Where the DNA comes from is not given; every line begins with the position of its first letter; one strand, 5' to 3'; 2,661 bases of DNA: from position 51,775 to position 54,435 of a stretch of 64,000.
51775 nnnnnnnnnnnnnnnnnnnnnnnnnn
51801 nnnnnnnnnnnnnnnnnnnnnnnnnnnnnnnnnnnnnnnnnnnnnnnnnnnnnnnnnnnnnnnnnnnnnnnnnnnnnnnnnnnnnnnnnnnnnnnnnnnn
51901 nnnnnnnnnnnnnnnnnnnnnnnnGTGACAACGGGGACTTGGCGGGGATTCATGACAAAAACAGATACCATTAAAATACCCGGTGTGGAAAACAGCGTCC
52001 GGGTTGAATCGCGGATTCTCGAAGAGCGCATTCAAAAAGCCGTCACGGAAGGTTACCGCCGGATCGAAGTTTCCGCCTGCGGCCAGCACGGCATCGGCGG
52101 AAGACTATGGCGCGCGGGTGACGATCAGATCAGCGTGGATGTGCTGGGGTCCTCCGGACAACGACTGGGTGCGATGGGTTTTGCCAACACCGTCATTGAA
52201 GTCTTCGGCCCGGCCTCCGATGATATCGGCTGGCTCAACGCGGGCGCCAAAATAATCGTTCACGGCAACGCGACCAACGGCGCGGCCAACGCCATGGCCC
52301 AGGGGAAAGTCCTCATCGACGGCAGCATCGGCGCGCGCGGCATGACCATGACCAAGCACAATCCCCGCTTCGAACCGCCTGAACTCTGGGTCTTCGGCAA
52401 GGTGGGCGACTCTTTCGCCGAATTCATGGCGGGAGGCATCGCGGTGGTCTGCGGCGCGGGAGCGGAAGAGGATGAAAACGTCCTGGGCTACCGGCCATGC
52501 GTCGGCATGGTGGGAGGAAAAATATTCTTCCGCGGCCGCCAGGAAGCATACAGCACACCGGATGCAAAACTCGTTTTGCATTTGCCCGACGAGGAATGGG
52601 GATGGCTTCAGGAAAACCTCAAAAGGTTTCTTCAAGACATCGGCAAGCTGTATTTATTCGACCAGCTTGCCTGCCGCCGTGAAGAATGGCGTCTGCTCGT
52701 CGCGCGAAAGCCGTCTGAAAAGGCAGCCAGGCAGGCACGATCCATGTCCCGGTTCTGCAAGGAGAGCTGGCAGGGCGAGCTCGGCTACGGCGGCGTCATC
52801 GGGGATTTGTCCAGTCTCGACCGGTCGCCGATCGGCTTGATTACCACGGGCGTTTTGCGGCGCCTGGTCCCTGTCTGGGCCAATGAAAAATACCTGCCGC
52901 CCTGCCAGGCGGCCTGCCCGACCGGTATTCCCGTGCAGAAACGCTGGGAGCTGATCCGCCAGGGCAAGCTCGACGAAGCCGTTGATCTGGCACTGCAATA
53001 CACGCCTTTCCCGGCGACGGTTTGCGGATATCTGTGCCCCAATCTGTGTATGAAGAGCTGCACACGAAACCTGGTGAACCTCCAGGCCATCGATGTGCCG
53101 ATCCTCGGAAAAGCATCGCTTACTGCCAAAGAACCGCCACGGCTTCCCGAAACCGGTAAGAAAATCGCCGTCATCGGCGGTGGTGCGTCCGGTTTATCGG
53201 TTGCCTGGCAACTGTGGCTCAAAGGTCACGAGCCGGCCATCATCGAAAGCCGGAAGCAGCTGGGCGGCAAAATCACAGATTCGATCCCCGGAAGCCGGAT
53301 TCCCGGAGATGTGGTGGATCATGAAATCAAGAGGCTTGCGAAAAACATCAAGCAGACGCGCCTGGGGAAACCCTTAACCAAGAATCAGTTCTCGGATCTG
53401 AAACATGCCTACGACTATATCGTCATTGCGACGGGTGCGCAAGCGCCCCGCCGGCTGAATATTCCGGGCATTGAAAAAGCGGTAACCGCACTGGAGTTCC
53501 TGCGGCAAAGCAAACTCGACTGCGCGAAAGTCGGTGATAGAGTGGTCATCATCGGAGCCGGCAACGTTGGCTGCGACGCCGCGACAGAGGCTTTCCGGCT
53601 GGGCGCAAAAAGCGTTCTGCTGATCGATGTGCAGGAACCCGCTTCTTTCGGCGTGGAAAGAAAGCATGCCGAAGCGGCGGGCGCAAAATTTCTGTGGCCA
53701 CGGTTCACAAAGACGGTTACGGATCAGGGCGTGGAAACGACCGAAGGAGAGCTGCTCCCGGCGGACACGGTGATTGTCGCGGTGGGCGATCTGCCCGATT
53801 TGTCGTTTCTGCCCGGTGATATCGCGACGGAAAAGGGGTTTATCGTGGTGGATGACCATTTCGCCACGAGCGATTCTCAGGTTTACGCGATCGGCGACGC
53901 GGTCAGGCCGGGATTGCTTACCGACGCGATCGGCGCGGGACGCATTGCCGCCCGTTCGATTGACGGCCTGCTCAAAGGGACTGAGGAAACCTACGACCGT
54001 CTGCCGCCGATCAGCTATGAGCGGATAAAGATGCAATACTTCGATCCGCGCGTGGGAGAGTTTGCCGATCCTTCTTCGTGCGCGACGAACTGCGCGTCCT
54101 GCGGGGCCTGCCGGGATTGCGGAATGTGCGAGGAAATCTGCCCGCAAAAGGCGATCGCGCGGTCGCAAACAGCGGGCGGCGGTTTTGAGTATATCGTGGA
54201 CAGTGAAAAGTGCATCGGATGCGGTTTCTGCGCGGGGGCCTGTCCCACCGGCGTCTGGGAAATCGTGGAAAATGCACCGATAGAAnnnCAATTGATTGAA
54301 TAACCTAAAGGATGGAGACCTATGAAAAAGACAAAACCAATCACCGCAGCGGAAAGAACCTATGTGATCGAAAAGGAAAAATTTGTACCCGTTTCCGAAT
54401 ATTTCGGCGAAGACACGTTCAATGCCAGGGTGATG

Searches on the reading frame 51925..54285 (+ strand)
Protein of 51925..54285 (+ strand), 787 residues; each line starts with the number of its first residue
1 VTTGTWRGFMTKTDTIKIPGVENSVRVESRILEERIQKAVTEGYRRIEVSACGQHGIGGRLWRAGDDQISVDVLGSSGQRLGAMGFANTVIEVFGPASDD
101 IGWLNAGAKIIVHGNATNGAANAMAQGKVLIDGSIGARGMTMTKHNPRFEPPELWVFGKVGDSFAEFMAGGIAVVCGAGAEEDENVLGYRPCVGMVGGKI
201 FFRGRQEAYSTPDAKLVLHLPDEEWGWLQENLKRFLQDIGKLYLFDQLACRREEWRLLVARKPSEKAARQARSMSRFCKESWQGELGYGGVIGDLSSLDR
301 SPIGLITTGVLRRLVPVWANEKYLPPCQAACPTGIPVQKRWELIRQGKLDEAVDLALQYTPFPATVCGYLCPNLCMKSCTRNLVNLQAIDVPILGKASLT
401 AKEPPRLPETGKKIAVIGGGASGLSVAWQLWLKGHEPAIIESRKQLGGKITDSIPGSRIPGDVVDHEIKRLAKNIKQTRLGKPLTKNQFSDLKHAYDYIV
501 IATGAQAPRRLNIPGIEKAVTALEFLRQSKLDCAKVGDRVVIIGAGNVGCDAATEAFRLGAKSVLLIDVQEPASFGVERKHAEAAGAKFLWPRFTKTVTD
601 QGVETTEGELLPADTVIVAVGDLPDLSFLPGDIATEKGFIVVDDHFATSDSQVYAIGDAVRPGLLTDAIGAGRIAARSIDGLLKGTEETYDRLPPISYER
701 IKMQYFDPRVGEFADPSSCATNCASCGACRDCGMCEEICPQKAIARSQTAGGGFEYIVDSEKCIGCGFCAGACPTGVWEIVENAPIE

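Call 34: search_protein_families(library=pfam, proteins=[window:51925-54285:+], max_evalue=0.00001)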
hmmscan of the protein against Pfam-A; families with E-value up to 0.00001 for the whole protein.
window:51925-54285:+ (787 aa): 15 families
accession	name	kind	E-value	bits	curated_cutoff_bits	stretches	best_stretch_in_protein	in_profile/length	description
PF07992.20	Pyr_redox_2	-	9.5e-40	137.3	26.1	1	413-672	2-291/291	Pyridine nucleotide-disulphide oxidoreductase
PF13738.12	Pyr_redox_3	-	1.9e-13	50.8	30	1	497-568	126-195/305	Pyridine nucleotide-disulphide oxidoreductase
PF01266.30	DAO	-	1.5e-11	44.8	27.9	0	413-447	1-35/353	FAD dependent oxidoreductase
PF01493.24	GXGXG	-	4.8e-11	43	32.5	1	66-208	29-168/190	GXGXG motif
PF12838.12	Fer4_7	-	6.4e-10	39.8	27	1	729-777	2-52/52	4Fe-4S dicluster domain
PF13450.12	NAD_binding_8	-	2.9e-09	37.5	21.9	1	416-467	1-48/68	NAD(P)-binding Rossmann-like domain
PF14691.11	Fer4_20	-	2e-08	34.5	25.8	1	325-393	30-99/113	Dihydroprymidine dehydrogenase domain II, 4Fe-4S cluster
PF00037.32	Fer4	-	1.2e-07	31.7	21.1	1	756-777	1-22/24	4Fe-4S binding domain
PF00070.33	Pyr_redox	-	4.3e-07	30.8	22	0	539-572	1-34/82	Pyridine nucleotide-disulphide oxidoreductase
PF13187.11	Fer4_9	-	4.9e-07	30.1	27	0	728-776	1-50/52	4Fe-4S dicluster domain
PF00743.25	FMO-like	-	6.2e-07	28.7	22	0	496-566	139-211/532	Flavin-binding monooxygenase-like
PF12831.13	FAD_oxidored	-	1.4e-06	28.3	27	0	414-456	2-44/416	FAD dependent oxidoreductase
PF01134.28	GIDA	-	3.7e-06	26.7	22.1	0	540-566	2-28/391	Glucose inhibited division protein A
PF03486.20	HI0933_like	-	3.9e-06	26.9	50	0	413-453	2-42/244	HI0933-like protein Rossmann domain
PF12837.12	Fer4_6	-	9.3e-06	25.8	25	1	758-778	4-24/24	4Fe-4S binding domain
